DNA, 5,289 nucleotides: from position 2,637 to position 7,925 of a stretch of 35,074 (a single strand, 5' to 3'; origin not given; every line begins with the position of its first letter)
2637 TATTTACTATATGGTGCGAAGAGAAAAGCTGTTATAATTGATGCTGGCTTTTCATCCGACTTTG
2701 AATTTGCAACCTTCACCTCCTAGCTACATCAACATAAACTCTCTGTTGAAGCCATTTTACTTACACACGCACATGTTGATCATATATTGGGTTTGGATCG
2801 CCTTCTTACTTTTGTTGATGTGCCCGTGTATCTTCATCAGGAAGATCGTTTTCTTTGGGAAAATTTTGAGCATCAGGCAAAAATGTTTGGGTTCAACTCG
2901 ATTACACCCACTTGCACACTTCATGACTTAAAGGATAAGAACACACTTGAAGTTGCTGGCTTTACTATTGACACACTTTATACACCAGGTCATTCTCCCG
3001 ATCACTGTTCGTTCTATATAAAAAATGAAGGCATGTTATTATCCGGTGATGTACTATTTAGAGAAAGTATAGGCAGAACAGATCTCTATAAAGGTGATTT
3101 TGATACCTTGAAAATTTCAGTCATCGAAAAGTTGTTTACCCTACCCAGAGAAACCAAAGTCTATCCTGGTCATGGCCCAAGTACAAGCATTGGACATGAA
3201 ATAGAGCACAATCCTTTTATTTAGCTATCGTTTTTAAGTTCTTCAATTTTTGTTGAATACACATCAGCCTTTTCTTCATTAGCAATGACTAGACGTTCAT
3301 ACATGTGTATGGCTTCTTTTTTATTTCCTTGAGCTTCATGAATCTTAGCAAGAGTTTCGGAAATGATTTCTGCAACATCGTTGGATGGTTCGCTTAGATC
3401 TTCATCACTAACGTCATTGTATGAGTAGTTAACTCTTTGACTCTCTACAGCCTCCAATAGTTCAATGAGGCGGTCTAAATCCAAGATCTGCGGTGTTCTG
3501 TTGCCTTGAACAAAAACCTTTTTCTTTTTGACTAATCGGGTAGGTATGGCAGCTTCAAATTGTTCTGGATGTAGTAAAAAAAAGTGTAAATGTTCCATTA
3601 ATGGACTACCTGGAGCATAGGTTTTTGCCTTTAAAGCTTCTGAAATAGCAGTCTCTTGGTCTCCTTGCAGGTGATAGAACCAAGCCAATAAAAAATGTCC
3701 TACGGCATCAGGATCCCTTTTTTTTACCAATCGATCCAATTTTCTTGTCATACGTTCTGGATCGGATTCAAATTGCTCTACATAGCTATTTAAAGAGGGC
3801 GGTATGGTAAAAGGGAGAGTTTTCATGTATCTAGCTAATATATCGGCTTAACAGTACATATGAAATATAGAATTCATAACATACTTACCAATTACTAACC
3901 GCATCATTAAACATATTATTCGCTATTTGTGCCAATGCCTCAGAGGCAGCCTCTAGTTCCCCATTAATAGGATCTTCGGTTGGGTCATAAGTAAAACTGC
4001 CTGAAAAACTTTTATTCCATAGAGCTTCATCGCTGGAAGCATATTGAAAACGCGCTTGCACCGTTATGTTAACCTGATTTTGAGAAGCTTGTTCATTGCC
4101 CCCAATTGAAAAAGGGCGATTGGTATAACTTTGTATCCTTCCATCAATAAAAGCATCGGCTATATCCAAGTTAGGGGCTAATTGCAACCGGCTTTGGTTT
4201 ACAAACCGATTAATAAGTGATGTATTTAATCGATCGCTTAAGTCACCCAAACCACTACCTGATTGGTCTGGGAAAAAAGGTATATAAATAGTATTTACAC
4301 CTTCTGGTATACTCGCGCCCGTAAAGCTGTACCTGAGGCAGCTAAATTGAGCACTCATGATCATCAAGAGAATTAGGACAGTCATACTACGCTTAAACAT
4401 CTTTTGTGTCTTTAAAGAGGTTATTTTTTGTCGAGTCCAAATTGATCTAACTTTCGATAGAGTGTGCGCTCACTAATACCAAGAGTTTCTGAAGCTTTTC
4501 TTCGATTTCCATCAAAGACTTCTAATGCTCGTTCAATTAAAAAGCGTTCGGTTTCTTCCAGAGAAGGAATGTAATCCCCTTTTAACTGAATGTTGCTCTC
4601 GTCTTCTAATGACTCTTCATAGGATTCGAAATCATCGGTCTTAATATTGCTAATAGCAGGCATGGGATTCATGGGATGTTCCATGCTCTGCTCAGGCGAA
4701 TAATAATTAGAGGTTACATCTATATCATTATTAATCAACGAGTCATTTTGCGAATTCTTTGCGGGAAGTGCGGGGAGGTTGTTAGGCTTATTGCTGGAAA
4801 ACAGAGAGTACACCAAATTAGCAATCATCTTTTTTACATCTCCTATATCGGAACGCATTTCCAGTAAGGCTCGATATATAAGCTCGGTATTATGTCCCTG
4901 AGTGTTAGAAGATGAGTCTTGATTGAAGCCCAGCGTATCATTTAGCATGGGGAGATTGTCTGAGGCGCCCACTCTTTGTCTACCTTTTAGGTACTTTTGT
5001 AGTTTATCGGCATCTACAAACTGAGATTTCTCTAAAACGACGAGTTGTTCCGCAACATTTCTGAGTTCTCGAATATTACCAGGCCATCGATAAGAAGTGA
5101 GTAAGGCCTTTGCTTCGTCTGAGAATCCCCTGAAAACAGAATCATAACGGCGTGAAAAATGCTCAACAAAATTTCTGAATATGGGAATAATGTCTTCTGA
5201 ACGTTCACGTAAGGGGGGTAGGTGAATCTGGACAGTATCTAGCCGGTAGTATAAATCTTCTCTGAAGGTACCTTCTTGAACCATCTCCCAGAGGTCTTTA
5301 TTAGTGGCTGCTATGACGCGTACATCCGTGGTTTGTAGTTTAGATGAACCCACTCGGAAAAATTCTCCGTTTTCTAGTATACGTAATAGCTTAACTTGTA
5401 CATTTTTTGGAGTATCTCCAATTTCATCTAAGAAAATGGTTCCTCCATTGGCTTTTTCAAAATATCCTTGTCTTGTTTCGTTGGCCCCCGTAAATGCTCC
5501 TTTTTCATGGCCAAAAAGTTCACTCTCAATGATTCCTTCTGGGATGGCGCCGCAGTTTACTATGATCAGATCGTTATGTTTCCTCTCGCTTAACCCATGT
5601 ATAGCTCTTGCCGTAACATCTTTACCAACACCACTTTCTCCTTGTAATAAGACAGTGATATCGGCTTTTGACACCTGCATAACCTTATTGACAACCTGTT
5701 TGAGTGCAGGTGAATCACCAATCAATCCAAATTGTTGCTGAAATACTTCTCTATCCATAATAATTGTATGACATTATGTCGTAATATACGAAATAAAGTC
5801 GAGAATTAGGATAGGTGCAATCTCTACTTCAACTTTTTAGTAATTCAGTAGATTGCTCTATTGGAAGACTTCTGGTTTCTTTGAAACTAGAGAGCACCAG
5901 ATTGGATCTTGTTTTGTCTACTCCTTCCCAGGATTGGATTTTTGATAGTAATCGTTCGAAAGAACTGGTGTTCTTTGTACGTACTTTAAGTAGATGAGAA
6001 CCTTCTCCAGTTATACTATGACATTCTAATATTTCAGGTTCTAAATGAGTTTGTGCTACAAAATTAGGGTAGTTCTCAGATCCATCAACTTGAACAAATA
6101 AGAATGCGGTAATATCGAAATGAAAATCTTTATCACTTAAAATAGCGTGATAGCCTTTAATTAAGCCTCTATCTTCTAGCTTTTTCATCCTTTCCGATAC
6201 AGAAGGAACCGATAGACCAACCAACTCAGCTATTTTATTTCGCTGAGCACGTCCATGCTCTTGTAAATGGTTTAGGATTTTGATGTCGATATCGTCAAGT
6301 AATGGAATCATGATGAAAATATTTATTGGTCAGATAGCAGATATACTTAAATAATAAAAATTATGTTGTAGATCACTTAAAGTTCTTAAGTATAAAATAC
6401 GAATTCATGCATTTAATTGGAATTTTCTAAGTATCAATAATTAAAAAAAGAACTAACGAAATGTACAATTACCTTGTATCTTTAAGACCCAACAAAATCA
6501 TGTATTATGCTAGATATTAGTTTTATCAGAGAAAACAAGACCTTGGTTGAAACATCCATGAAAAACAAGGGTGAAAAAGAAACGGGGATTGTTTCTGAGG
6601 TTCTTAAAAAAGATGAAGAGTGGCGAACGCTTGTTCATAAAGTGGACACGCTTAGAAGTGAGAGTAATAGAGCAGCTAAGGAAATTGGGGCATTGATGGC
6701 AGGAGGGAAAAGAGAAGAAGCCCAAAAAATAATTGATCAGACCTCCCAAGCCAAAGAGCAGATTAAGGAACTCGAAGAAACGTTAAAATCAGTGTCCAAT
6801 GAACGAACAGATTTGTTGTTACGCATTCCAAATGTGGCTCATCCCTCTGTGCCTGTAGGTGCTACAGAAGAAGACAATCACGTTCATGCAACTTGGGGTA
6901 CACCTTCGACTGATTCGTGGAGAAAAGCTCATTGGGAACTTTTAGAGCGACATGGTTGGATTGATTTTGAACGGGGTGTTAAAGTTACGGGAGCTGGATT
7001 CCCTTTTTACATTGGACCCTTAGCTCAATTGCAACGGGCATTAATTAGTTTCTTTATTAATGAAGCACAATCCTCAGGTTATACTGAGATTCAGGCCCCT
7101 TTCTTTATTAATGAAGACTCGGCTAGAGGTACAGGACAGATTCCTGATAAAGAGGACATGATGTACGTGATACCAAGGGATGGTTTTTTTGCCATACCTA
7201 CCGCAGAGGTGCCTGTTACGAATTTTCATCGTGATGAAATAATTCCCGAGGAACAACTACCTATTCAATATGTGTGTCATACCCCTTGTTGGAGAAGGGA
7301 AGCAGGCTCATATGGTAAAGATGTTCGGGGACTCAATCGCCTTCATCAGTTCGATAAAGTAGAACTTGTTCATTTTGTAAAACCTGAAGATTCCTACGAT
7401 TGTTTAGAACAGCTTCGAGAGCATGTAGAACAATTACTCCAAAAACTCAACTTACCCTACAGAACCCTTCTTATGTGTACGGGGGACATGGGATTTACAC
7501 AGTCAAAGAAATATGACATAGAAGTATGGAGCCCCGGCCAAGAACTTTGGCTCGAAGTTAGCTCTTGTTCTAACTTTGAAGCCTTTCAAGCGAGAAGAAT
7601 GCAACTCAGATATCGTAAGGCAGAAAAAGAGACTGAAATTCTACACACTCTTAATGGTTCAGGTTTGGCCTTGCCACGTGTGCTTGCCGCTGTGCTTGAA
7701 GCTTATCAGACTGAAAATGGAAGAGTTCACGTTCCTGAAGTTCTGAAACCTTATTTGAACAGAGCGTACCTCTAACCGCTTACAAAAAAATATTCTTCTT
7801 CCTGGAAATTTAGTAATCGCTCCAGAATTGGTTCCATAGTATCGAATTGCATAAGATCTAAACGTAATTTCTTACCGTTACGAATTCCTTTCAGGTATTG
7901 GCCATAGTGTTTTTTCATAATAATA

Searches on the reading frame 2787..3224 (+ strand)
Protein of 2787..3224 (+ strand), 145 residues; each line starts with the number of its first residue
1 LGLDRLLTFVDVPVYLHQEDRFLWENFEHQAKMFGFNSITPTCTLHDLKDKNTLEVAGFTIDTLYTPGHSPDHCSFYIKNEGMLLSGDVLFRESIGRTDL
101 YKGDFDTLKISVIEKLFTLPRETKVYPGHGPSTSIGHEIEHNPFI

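Call 88: search_protein_families(library=pfam, proteins=[window:2787-3224:+], max_evalue=0.00001)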
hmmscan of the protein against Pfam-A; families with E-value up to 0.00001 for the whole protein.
window:2787-3224:+ (145 aa): 1 family
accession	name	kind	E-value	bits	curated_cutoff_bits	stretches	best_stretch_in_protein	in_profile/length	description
PF00753.33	Lactamase_B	-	1.8e-12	48.1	22.7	1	2-129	59-196/196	Metallo-beta-lactamase superfamily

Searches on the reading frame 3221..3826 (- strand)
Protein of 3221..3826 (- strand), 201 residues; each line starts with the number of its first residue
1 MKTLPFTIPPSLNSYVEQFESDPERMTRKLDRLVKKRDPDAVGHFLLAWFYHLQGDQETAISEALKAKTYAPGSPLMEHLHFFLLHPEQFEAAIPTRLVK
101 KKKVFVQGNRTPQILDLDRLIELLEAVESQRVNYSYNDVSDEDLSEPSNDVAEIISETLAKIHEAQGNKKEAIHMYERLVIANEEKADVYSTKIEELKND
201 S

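Call 87: search_protein_families(library=pfam, proteins=[window:3221-3826:-], max_evalue=0.00001)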
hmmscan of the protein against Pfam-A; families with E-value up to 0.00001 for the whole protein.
window:3221-3826:- (201 aa): 1 family
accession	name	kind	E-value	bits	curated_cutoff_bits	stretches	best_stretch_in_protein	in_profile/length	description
PF07719.23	TPR_2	-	5.7e-06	26.5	27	0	158-182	6-30/34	Tetratricopeptide repeat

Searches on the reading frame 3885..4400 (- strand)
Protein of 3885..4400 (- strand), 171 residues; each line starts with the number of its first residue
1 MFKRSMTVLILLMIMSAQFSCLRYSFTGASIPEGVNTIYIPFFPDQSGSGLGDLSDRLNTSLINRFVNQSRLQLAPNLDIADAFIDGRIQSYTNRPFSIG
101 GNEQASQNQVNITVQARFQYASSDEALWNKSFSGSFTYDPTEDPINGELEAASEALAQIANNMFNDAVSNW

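Call 87: search_protein_families(library=pfam, proteins=[window:3885-4400:-], max_evalue=0.00001)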
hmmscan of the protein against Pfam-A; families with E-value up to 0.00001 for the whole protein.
window:3885-4400:- (171 aa): 1 family
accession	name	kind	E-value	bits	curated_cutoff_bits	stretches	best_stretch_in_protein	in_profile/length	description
PF04390.17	LptE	-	2.1e-15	57.9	23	1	36-166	2-117/118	Lipopolysaccharide-assembly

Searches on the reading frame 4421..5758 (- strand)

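Call 87: search_protein_families(library=pfam, proteins=[window:4421-5758:-], max_evalue=0.00001)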
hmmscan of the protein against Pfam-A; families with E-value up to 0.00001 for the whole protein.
window:4421-5758:- (445 aa): 6 families
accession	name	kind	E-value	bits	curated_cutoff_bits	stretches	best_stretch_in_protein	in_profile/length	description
PF00158.32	Sigma54_activat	-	1.2e-69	233.7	20.2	1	12-179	1-168/168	Sigma-54 interaction domain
PF25601.1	AAA_lid_14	-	6.5e-24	84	27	1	184-263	1-80/87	AAA+ ATPase lid domain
PF14532.12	Sigma54_activ_2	-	2.6e-19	70.2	25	1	13-183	1-138/138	Sigma-54 interaction domain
PF02954.25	HTH_8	-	9.5e-14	51.3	22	1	399-440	1-42/42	Bacterial regulatory protein, Fis family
PF07724.20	AAA_2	-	6.7e-09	36.4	27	1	34-161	4-132/166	AAA domain (Cdc48 subfamily)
PF07728.20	AAA_5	-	1.7e-07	31.8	22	1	36-154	2-123/139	AAA domain (dynein-related subfamily)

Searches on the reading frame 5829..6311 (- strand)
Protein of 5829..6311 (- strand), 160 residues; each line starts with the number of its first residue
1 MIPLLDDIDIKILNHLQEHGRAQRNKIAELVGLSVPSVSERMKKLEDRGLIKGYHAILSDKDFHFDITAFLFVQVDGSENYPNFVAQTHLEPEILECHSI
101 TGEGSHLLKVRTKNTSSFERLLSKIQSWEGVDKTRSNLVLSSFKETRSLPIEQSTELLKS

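Call 87: search_protein_families(library=pfam, proteins=[window:5829-6311:-], max_evalue=0.00001)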
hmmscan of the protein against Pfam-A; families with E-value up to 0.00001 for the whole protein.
window:5829-6311:- (160 aa): 4 families
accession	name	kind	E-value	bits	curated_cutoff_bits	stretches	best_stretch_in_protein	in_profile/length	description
PF13412.12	HTH_24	-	1.5e-16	60.1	21.9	1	5-52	1-48/48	Winged helix-turn-helix DNA-binding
PF01037.27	AsnC_trans_reg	-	2.2e-16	59.9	25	1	73-141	3-72/73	Lrp/AsnC ligand binding domain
PF13404.12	HTH_AsnC-type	-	2.3e-14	53.4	27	1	5-46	1-42/42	AsnC-type helix-turn-helix domain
PF01047.28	MarR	-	5.8e-06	26.5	24.6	0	10-52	6-48/59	MarR family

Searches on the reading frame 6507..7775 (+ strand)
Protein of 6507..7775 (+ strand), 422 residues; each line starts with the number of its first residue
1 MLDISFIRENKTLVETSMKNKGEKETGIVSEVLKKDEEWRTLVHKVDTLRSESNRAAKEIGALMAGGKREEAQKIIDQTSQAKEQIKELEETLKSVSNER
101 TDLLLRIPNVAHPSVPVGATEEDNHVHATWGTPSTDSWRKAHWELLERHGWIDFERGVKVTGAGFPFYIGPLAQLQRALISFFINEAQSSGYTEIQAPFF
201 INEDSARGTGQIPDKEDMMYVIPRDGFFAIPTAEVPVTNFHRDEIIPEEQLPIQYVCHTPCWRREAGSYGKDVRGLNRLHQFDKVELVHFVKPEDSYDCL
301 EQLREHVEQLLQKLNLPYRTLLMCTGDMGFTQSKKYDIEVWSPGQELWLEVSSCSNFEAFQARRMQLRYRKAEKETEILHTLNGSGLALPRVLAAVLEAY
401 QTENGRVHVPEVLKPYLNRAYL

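Call 87: search_protein_families(library=pfam, proteins=[window:6507-7775:+], max_evalue=0.00001)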
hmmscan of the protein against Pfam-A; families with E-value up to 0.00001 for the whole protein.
window:6507-7775:+ (422 aa): 2 families
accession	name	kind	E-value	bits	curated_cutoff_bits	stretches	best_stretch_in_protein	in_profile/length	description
PF00587.30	tRNA-synt_2b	-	4.2e-36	125.1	29.3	1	227-400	11-179/179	tRNA synthetase class II core domain (G, H, P, S and T)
PF02403.27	Seryl_tRNA_N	-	8.1e-26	90.8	28.2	1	1-110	1-107/108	Seryl-tRNA synthetase N-terminal domain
